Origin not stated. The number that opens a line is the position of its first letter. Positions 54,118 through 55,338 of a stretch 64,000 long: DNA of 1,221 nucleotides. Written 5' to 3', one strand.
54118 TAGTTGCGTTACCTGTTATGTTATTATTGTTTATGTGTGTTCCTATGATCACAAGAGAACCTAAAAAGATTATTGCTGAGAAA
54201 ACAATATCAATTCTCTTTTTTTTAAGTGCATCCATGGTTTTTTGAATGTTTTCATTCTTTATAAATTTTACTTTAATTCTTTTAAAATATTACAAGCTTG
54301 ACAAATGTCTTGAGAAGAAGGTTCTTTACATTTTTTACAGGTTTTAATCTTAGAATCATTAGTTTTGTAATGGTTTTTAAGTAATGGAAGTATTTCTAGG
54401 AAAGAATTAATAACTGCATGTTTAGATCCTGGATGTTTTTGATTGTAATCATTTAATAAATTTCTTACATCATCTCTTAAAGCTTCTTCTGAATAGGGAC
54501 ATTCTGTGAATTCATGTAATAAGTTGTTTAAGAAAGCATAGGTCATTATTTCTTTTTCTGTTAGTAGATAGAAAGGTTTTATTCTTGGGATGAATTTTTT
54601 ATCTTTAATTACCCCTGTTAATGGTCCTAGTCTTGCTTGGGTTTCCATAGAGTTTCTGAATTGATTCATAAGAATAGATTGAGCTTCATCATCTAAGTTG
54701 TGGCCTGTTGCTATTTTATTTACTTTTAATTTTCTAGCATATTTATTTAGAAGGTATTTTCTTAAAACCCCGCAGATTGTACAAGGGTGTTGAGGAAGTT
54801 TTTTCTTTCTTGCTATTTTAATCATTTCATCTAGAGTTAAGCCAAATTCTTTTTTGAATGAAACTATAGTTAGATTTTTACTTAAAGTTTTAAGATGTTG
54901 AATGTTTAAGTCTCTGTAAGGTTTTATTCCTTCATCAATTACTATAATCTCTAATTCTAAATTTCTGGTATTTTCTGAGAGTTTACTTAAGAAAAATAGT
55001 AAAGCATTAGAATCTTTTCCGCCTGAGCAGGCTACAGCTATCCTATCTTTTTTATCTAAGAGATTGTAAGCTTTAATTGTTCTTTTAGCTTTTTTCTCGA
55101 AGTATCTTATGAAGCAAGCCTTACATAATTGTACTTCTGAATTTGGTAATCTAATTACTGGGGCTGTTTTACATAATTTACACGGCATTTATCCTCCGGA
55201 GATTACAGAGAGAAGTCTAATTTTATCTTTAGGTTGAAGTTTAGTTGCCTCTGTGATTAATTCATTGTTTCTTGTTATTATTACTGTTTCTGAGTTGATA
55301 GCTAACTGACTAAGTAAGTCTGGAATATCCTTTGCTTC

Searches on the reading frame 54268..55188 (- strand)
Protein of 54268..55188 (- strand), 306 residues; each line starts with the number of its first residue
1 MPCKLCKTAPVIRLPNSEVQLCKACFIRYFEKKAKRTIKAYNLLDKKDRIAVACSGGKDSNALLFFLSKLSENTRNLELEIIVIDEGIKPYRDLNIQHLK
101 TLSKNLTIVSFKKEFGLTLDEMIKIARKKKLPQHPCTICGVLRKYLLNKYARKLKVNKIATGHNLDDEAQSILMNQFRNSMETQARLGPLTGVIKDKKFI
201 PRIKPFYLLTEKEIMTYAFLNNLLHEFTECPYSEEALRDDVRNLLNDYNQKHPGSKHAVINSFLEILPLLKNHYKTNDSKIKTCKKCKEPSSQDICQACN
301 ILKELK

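Call 14: search_protein_families(library=ncbifam, proteins=[window:54268-55188:-], max_evalue=0.00001)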
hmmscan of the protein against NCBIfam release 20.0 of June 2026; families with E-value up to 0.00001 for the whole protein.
window:54268-55188:- (306 aa): 6 families
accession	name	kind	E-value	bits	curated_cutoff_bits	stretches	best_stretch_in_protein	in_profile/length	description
NF047749.1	tRNAThiolNcsA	equivalog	1e-59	202.2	500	1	1-304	1-318/322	tRNA 2-thiolation protein NcsA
NF049949.1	tRNAsynTtuAPyrococ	equivalog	3.4e-59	200.4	450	1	1-302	1-290/292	tRNA-5-methyluridine(54) 2-sulfurtransferase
TIGR00269.1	TIGR00269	hypoth_equivalog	1.8e-27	95.7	62.75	1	200-305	1-104/104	TIGR00269 family protein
NF007972.0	PRK10696.1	equivalog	1.3e-26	93.5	272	1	29-272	23-257/295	tRNA 2-thiocytidine(32) synthetase TtcA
TIGR02432.1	lysidine_TilS_N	equivalog_domain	1.2e-16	61.2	93.6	1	49-243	1-185/189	tRNA lysidine(34) synthetase TilS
NF007942.0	PRK10660.1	equivalog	3.8e-06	26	606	1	41-108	11-78/439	tRNA lysidine(34) synthetase TilS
